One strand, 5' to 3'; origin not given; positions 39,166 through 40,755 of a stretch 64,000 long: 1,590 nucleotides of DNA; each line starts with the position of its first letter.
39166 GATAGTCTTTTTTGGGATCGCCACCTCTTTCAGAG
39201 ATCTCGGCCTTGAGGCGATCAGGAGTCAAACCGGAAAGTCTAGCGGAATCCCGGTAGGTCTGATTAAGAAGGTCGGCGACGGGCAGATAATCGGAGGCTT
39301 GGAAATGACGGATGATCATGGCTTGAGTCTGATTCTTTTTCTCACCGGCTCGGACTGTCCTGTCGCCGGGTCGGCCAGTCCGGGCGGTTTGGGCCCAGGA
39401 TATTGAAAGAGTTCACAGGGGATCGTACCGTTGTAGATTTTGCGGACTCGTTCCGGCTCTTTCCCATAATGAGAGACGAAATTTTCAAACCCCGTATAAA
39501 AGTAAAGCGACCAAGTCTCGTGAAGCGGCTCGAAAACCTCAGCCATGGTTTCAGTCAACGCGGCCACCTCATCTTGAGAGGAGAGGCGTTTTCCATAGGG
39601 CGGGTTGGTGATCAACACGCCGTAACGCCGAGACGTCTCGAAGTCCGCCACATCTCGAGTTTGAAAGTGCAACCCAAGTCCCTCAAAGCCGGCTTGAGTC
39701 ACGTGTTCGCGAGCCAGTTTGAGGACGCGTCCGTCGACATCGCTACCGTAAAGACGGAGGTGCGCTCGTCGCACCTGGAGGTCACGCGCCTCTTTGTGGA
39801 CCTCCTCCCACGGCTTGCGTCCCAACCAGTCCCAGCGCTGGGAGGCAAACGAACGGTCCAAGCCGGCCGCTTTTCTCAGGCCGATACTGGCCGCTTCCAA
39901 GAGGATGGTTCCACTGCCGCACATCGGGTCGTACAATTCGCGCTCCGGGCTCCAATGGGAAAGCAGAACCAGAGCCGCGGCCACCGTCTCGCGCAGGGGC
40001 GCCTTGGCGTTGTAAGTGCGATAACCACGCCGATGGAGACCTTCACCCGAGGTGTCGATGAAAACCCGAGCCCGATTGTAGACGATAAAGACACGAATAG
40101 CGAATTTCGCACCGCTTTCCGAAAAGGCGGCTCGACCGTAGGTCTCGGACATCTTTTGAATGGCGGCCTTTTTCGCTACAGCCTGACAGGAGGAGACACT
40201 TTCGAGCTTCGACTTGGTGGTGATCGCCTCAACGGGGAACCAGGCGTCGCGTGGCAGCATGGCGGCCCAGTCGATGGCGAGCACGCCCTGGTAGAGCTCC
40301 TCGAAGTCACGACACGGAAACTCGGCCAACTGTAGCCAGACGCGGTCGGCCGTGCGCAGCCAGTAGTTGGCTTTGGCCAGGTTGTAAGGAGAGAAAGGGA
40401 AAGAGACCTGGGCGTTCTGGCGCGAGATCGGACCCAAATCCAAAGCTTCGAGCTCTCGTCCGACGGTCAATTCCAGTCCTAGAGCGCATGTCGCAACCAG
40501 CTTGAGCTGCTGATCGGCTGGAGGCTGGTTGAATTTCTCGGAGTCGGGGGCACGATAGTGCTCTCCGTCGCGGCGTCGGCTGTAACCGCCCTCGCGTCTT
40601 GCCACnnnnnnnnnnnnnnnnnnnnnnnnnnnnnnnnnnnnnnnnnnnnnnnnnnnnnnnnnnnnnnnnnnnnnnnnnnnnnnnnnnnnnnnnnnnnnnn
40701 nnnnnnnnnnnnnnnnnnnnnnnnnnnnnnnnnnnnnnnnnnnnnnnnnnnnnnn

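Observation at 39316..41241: RlmL/THUMP-type RNA methyltransferase carrying a 13-copy Arg-Gly-rich (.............) N-terminal tandem-repeat domain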

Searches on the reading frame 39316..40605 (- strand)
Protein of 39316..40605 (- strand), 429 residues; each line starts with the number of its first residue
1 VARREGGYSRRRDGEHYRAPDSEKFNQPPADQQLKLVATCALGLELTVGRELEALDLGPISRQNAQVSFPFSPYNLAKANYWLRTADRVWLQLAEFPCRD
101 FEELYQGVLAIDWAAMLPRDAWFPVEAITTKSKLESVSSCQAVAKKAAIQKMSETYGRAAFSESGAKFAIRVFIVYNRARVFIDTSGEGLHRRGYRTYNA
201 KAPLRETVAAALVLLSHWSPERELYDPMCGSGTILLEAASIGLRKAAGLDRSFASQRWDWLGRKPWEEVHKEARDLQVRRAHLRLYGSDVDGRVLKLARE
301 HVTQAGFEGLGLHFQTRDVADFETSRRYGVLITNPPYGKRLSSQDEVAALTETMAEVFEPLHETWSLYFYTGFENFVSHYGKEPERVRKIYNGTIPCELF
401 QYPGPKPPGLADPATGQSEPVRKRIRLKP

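Call 7: find_homologous_proteins(query=window:39316-40605:-, max_evalue=1e-20)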
Query window:39316-40605:- (429 aa): 4299 proteins with E <= 1e-20 among 8000 candidates; the best 120 are listed.
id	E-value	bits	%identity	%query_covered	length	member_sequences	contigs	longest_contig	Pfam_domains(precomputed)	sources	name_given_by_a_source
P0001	2.3e-282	954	97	100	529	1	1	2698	PF02926.23,PF01170.25,PF22020.3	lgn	-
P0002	3.7e-243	825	93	89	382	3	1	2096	PF02926.23,PF01170.25,PF22020.3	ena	-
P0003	2.3e-230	783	83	94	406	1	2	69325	PF02926.23,PF01170.25,PF22020.3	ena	-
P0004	6.3e-228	775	79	100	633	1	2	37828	PF02926.23,PF01170.25,PF22020.3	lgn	-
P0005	2.6e-226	770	82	94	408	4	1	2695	PF02926.23,PF01170.25,PF22020.3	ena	-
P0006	2.9e-222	756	79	94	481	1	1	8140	PF02926.23,PF01170.25,PF22020.3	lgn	-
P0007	3.7e-221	753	80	94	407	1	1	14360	PF02384.23,PF02926.23,PF01170.25,PF22020.3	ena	-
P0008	5.9e-201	686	70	99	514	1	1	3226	PF02926.23,PF01170.25,PF22020.3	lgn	-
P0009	2.3e-199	681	71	98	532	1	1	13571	PF02926.23,PF01170.25,PF22020.3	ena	-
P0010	4.0e-199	680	75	93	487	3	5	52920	PF02926.23,PF01170.25,PF22020.3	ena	-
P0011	3.4e-198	677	72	100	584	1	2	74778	PF02384.23,PF02926.23,PF01170.25,PF22020.3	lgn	-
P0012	4.4e-198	677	74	94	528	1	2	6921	PF02384.23,PF02926.23,PF01170.25,PF22020.3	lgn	-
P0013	3.2e-196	671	69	99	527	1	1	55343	PF02384.23,PF02926.23,PF01170.25,PF22020.3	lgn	-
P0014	3.2e-196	671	71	97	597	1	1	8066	PF02384.23,PF02926.23,PF01170.25,PF22020.3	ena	-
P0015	6.0e-196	670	74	92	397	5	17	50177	PF02926.23,PF01170.25,PF22020.3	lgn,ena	-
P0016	9.1e-196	669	71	95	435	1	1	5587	PF02926.23,PF01170.25,PF22020.3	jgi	-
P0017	3.6e-195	667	71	96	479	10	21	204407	PF02926.23,PF01170.25,PF22020.3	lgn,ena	-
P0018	3.9e-194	664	69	100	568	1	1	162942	PF02926.23,PF01170.25,PF22020.3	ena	-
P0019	1.6e-193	662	70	100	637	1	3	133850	PF02384.23,PF02926.23,PF01170.25,PF22020.3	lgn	-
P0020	2.2e-193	661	71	96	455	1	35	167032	PF02926.23,PF01170.25,PF22020.3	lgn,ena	-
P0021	3.7e-193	660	73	92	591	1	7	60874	PF02384.23,PF02926.23,PF01170.25,PF22020.3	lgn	-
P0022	3.4e-192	657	73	92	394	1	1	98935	PF02926.23,PF01170.25,PF22020.3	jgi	jgi:putative N6-adenine-specific DNA methylase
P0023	7.2e-191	653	71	92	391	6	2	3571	PF02926.23,PF01170.25,PF22020.3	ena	-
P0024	2.4e-185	635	72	89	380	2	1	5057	PF02384.23,PF02926.23,PF01170.25,PF22020.3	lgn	-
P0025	2.5e-185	635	68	100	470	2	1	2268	PF01170.25,PF22020.3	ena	-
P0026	6.4e-178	610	84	73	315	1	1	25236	PF01170.25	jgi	jgi:putative N6-adenine-specific DNA methylase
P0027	6.4e-178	610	68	90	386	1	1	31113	PF02926.23,PF01170.25,PF22020.3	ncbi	-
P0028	7.2e-167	574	73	81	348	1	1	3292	PF02926.23,PF01170.25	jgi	-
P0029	6.3e-144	498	78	65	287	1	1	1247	PF01170.25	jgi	jgi:putative N6-adenine-specific DNA methylase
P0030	3.0e-125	437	53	87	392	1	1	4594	PF02926.23,PF01170.25,PF22020.3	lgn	-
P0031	2.6e-122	427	50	89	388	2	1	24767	PF02926.23,PF01170.25,PF22020.3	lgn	-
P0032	4.4e-122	426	52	87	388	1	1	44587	PF02926.23,PF01170.25,PF22020.3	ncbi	-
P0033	4.4e-121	423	52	83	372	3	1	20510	PF02384.23,PF02926.23,PF01170.25,PF22020.3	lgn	-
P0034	6.8e-121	422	51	88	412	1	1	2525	PF02926.23,PF01170.25,PF22020.3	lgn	-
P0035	3.6e-118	413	51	88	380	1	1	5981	PF02926.23,PF01170.25,PF22020.3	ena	-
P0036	1.9e-117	411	51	88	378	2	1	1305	PF02926.23,PF01170.25,PF22020.3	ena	-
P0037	2.3e-117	411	50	86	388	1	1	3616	PF02926.23,PF01170.25,PF22020.3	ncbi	ncbi:MAG: THUMP domain-containing class I SAM-dependent RNA methyltransferase [Candidatus Xenobia ba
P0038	3.0e-117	410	51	87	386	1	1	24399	PF02926.23,PF01170.25,PF22020.3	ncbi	-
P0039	3.4e-117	410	51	88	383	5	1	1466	PF02926.23,PF01170.25,PF22020.3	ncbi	-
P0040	4.5e-117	410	50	88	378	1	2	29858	PF02926.23,PF01170.25,PF22020.3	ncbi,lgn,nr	ncbi:MAG: class I SAM-dependent RNA methyltransferase [bacterium]|nr:class I SAM-dependent RNA methy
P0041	4.8e-117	410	51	87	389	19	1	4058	PF02926.23,PF01170.25,PF22020.3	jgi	jgi:putative N6-adenine-specific DNA methylase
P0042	7.6e-117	409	51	86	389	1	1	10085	PF02926.23,PF01170.25,PF22020.3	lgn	-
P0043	8.5e-117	409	51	87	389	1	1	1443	PF02926.23,PF01170.25,PF22020.3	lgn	-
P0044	1.1e-116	408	51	86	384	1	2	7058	PF02926.23,PF01170.25,PF22020.3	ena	-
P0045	3.8e-116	407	51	86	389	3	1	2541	PF02926.23,PF01170.25,PF22020.3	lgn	-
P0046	1.0e-115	405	51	87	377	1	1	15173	PF02926.23,PF01170.25,PF22020.3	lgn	-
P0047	1.4e-115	405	50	86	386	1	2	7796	PF02926.23,PF01170.25,PF22020.3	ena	-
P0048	2.6e-114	401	48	86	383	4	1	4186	PF02926.23,PF01170.25,PF22020.3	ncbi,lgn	-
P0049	4.9e-114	400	50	86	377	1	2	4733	PF02926.23,PF01170.25,PF22020.3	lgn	-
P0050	3.6e-113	397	50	87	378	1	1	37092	PF02926.23,PF01170.25,PF22020.3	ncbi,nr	ncbi:MAG: class I SAM-dependent RNA methyltransferase [Armatimonadetes bacterium]|nr:class I SAM-dep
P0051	1.1e-112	395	48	87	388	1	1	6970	PF02926.23,PF01170.25,PF22020.3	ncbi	ncbi:MAG: class I SAM-dependent RNA methyltransferase [Candidatus Eremiobacterota bacterium]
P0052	1.3e-112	395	49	88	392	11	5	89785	PF02926.23,PF01170.25,PF22020.3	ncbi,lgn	-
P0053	3.4e-112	394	48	88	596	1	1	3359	PF02926.23,PF01170.25,PF22020.3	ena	-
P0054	7.5e-112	393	48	87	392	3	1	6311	PF02926.23,PF01170.25,PF22020.3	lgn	-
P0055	1.4e-110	388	48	88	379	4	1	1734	PF13847.13,PF02926.23,PF01170.25,PF22020.3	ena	-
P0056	3.0e-110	387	47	87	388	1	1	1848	PF02384.23,PF02926.23,PF01170.25,PF22020.3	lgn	-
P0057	1.2e-108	382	48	88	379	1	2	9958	PF13847.13,PF02926.23,PF01170.25,PF22020.3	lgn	-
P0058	9.3e-108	379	47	88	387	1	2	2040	PF02926.23,PF01170.25,PF22020.3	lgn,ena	-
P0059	7.8e-107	376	48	87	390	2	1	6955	PF02926.23,PF01170.25,PF22020.3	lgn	-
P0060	1.6e-106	375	47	88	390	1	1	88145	PF02926.23,PF01170.25,PF22020.3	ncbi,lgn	-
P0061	1.5e-103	365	44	91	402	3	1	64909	PF02926.23,PF01170.25,PF22020.3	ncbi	-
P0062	1.7e-102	362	47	90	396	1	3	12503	PF02926.23,PF01170.25,PF22020.3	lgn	-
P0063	2.2e-102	361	47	88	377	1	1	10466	PF02926.23,PF01170.25,PF22020.3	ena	-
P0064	7.2e-102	360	45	88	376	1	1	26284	PF02926.23,PF01170.25,PF22020.3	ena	-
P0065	7.5e-102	360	45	88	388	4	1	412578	PF13847.13,PF05175.21,PF02926.23,PF01170.25,PF22020.3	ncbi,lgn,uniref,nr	ncbi:putative N6-adenine-specific DNA methylase [Acidaminobacter hydrogenoformans DSM 2784]|uniref:P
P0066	1.1e-100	356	46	87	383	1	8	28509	PF13847.13,PF02926.23,PF01170.25,PF22020.3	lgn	-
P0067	2.4e-100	355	46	87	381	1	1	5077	PF02926.23,PF01170.25,PF22020.3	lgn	-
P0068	3.4e-100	354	46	87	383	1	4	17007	PF02926.23,PF01170.25,PF22020.3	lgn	-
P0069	4.8e-100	354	47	87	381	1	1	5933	PF05175.21,PF02926.23,PF01170.25,PF22020.3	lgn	-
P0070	1.2e-99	352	47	87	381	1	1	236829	PF02926.23,PF01170.25,PF22020.3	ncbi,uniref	ncbi:THUMP domain-containing class I SAM-dependent RNA methyltransferase [Alicyclobacillus fodiniaqu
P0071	2.9e-99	351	46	84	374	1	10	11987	PF02926.23,PF01170.25,PF22020.3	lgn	-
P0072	9.6e-99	349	45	87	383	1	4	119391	PF02926.23,PF01170.25,PF22020.3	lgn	-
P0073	2.2e-98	348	44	88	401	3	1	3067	PF05175.21,PF02926.23,PF01170.25,PF22020.3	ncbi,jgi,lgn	jgi:putative N6-adenine-specific DNA methylase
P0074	4.8e-98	347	46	88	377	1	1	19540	PF02926.23,PF01170.25,PF22020.3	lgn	-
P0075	5.2e-98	347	46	88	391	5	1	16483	PF02926.23,PF01170.25,PF22020.3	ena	-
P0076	6.8e-98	347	45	87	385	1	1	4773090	PF13847.13,PF05175.21,PF02926.23,PF01170.25,PF22020.3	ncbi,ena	-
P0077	1.3e-97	346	46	87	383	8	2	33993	PF02926.23,PF01170.25,PF22020.3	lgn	-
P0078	2.8e-97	345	43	87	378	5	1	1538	PF02926.23,PF01170.25,PF22020.3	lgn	-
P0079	4.6e-97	344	45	87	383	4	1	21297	PF02384.23,PF02926.23,PF01170.25,PF22020.3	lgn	-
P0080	5.6e-97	344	45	87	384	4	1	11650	PF02926.23,PF01170.25,PF22020.3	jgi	jgi:putative N6-adenine-specific DNA methylase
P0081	1.2e-96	342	43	87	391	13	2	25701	PF02926.23,PF01170.25,PF22020.3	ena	-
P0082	1.3e-96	342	46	88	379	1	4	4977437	PF05175.21,PF02926.23,PF01170.25,PF22020.3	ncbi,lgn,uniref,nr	ncbi:THUMP domain-containing class I SAM-dependent RNA methyltransferase [Alicyclobacillus fastidios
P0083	1.7e-96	342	44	87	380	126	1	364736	PF02926.23,PF01170.25,PF22020.3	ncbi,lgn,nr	ncbi:class I SAM-dependent RNA methyltransferase [Clostridium botulinum]|nr:class I SAM-dependent RN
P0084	2.4e-96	341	51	72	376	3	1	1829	PF13847.13,PF02926.23,PF01170.25,PF22020.3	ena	-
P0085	3.4e-96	341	44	87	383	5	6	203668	PF02926.23,PF01170.25,PF22020.3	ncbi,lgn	-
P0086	3.9e-96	341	44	87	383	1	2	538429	PF02926.23,PF01170.25,PF22020.3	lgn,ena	-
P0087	4.9e-96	340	46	87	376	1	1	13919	PF02926.23,PF01170.25,PF22020.3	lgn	-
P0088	1.0e-95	339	42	88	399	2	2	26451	PF02926.23,PF01170.25,PF22020.3,PF01555.25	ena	-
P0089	1.2e-95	339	42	87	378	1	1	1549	PF02926.23,PF01170.25,PF22020.3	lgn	-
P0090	1.7e-95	339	44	86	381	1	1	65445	PF05175.21,PF02926.23,PF07669.18,PF01170.25,PF22020.3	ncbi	-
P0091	2.1e-95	338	46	87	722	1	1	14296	PF13847.13,PF10672.16,PF03602.22,PF02926.23,PF13649.13,PF01170.25,PF22020.3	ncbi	ncbi:MAG: bifunctional 23S rRNA (guanine(2069)-N(7))-methyltransferase RlmK/23S rRNA (guanine(2445)-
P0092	2.5e-95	338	42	87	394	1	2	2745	PF02926.23,PF01170.25,PF22020.3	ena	-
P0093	6.1e-95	337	42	90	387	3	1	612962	PF02926.23,PF01170.25,PF22020.3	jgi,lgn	-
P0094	9.6e-95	336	44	87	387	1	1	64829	PF02926.23,PF01170.25,PF22020.3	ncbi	ncbi:MAG: class I SAM-dependent RNA methyltransferase [Planctomycetaceae bacterium]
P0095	1.6e-94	335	42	87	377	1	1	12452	PF02384.23,PF02926.23,PF01170.25,PF22020.3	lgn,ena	-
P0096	1.8e-94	335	44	87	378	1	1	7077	PF02926.23,PF01170.25,PF22020.3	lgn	-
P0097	4.1e-94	334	45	87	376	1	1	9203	PF02926.23,PF01170.25,PF22020.3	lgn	-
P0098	6.1e-94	334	43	87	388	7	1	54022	PF13847.13,PF05175.21,PF02384.23,PF02926.23,PF01170.25,PF22020.3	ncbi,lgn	-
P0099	6.8e-94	333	44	86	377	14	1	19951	PF02926.23,PF01170.25,PF22020.3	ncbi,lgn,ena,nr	ncbi:MAG TPA: class I SAM-dependent RNA methyltransferase [Spirochaetota bacterium]|nr:class I SAM-d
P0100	8.4e-94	333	45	86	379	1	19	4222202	PF02926.23,PF01170.25,PF22020.3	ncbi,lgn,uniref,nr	ncbi:THUMP domain-containing class I SAM-dependent RNA methyltransferase [Alicyclobacillus acidoterr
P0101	8.7e-94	333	46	87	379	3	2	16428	PF02926.23,PF01170.25,PF22020.3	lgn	-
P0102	1.2e-93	333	44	88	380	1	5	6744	PF13847.13,PF05175.21,PF02926.23,PF01170.25,PF22020.3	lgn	-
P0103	2.0e-93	332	45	86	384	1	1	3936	PF02926.23,PF01170.25,PF22020.3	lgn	-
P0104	2.0e-93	332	42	90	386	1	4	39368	PF02926.23,PF01170.25,PF22020.3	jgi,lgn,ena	-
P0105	2.3e-93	332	44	88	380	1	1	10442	PF05175.21,PF02926.23,PF01170.25,PF22020.3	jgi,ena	-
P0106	5.4e-93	330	44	88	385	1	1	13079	PF13847.13,PF02926.23,PF01170.25,PF22020.3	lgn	-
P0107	5.8e-93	330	44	86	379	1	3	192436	PF02926.23,PF01170.25,PF22020.3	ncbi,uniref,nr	ncbi:RNA methyltransferase [Alicyclobacillus acidoterrestris]|uniref:THUMP domain-containing class I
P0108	7.9e-93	330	41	88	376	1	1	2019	PF13847.13,PF02926.23,PF07669.18,PF01170.25,PF22020.3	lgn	-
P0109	8.0e-93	330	46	88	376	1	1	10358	PF02926.23,PF01170.25,PF22020.3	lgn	-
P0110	1.5e-92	329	43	88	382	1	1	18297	PF02926.23,PF01170.25,PF22020.3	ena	-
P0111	1.8e-92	329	42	87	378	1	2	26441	PF13847.13,PF05175.21,PF02926.23,PF01170.25,PF22020.3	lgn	-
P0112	1.9e-92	329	45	87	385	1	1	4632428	PF02926.23,PF01170.25,PF22020.3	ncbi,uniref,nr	ncbi:THUMP domain-containing class I SAM-dependent RNA methyltransferase [Alicyclobacillus dauci]|un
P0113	2.3e-92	328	44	88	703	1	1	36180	PF13847.13,PF10672.16,PF03602.22,PF02926.23,PF13649.13,PF01170.25,PF22020.3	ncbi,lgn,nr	ncbi:MAG: bifunctional 23S rRNA (guanine(2069)-N(7))-methyltransferase RlmK/23S rRNA (guanine(2445)-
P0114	3.2e-92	328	43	88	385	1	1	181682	PF13847.13,PF02926.23,PF01170.25,PF22020.3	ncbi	-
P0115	7.7e-92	327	42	91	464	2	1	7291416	PF02926.23,PF01170.25,PF22020.3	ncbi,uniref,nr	ncbi:THUMP domain-containing class I SAM-dependent RNA methyltransferase [Rhodopirellula sp. P2]|uni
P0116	8.3e-92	327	42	87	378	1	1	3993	PF13847.13,PF05175.21,PF02926.23,PF01170.25,PF22020.3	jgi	jgi:putative N6-adenine-specific DNA methylase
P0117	9.2e-92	326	41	88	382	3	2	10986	PF13847.13,PF05175.21,PF02926.23,PF01170.25,PF22020.3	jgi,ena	-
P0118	1.6e-91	326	44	84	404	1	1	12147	PF02926.23,PF01170.25,PF22020.3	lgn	-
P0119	2.3e-91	325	43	88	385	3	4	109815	PF02926.23,PF01170.25,PF22020.3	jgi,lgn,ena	-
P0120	4.0e-91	324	44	88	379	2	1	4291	PF02926.23,PF01170.25,PF22020.3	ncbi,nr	ncbi:MAG: class I SAM-dependent RNA methyltransferase [Planctomycetaceae bacterium]|nr:class I SAM-d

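Call 12: find_related_loci(query=window:39316-40605:-, collection=genome_contigs, flank=3000)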
Query window:39316-40605:- (429 aa) in genome_contigs; peptide patterns used: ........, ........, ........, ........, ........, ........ (x = any residue, [..] = any of these).
53 stretches matched a pattern; 2 encode a relative of the query (tblastn E <= 1e-3); 2 distinct loci.
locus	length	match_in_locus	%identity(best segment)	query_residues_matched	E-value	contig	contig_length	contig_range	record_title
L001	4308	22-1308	82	3-429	0e+0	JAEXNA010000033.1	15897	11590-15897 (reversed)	MAG: Vulcanimicrobiota bacterium isolate bacterium k127_773798, whole genome shotgun sequence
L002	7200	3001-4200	72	28-429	0e+0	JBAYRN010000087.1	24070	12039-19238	MAG: Vulcanimicrobiota bacterium isolate SO_2016_LW2_44 scaffold03676_LW138R_2016, whole genome shotgun sequence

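Call 21: find_encoding_contigs(protein=P0003, flank=3000, max_places=2)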
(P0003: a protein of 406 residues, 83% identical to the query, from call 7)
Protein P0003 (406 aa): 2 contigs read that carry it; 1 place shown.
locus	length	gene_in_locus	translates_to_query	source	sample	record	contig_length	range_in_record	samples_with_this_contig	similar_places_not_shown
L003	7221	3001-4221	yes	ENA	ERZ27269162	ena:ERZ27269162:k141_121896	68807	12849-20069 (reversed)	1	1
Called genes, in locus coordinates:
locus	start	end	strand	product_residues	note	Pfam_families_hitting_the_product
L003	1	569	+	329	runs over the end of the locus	PF00072:Response_reg, PF01339:CheB_methylest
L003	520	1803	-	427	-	PF07690:MFS_1, PF12832:MFS_1_like (faint), PF07690:MFS_1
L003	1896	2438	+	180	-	PF13606:Ank_3 (faint), PF13637:Ank_4 (weak), PF13857:Ank_5, PF12796:Ank_2, PF00023:Ank, PF13637:Ank_4 (weak)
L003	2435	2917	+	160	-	-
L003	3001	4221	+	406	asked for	PF22020:RlmL_1st, PF02926:THUMP, PF01170:UPF0020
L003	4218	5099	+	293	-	PF00583:Acetyltransf_1, PF13673:Acetyltransf_10 (weak), PF08445:FR47 (faint), PF13508:Acetyltransf_7 (weak), PF13302:Acetyltransf_3 (weak), PF00583:Acetyltransf_1, PF13673:Acetyltransf_10, PF13508:Acetyltransf_7, +2 more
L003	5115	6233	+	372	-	PF00817:IMS, PF11798:IMS_HHH (weak), PF21999:IMS_HHH_1 (weak), PF11799:IMS_C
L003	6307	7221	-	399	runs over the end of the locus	PF01875:Memo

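Call 22: find_encoding_contigs(protein=P0015, flank=3000, max_places=2)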
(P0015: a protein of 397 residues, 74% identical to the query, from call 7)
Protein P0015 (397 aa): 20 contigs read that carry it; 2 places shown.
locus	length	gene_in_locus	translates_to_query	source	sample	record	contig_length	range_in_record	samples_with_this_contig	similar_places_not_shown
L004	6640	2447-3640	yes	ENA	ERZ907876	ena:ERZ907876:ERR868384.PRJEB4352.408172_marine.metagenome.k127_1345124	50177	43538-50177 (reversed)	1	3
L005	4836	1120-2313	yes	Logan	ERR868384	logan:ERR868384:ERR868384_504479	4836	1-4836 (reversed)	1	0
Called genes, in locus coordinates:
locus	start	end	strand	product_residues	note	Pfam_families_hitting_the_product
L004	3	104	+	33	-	?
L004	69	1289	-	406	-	PF00083:Sugar_tr (weak), PF07690:MFS_1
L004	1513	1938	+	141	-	PF12796:Ank_2 (weak), PF13637:Ank_4, PF12796:Ank_2, PF13857:Ank_5, PF00023:Ank, PF13606:Ank_3 (weak), PF13637:Ank_4 (weak)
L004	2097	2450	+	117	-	-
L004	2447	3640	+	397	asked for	PF22020:RlmL_1st, PF02926:THUMP, PF01170:UPF0020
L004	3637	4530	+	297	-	PF13302:Acetyltransf_3 (weak), PF00583:Acetyltransf_1, PF14542:Acetyltransf_CG (faint), PF08445:FR47 (faint), PF00583:Acetyltransf_1, PF13673:Acetyltransf_10, PF13508:Acetyltransf_7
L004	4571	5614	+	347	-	PF00817:IMS, PF11798:IMS_HHH, PF10391:DNA_pol_lambd_f (weak), PF21999:IMS_HHH_1, PF11799:IMS_C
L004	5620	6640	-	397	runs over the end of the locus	PF01875:Memo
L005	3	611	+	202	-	?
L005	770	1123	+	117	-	-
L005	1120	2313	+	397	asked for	PF22020:RlmL_1st, PF02926:THUMP, PF01170:UPF0020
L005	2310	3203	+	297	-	PF13302:Acetyltransf_3 (weak), PF00583:Acetyltransf_1, PF14542:Acetyltransf_CG (faint), PF08445:FR47 (faint), PF00583:Acetyltransf_1, PF13673:Acetyltransf_10, PF13508:Acetyltransf_7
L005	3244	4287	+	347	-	PF00817:IMS, PF11798:IMS_HHH, PF10391:DNA_pol_lambd_f (weak), PF21999:IMS_HHH_1, PF11799:IMS_C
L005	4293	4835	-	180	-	?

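Call 29: find_encoding_contigs(protein=P0001, flank=3000, max_places=3)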
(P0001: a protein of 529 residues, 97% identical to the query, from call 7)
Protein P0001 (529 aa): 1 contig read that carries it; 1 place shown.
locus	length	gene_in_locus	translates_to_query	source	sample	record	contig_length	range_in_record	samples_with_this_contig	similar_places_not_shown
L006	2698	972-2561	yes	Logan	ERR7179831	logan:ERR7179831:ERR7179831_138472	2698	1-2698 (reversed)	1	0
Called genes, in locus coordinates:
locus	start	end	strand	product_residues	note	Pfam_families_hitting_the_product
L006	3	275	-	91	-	?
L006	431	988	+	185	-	PF13637:Ank_4, PF12796:Ank_2, PF00023:Ank, PF13606:Ank_3 (weak), PF13857:Ank_5 (weak), PF13637:Ank_4 (weak)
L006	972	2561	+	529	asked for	PF22020:RlmL_1st, PF02926:THUMP (weak), PF01170:UPF0020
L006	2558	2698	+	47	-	?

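Call 30: find_encoding_contigs(protein=P0002, flank=3000, max_places=3)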
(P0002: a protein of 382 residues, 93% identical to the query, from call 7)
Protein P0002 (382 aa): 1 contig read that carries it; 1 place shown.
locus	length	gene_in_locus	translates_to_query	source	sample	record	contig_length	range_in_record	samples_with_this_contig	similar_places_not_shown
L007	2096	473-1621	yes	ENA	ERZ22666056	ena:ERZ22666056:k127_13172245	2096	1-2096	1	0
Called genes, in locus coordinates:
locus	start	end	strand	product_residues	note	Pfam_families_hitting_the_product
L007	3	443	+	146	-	?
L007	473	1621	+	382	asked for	PF22020:RlmL_1st, PF02926:THUMP, PF01170:UPF0020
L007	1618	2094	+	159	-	?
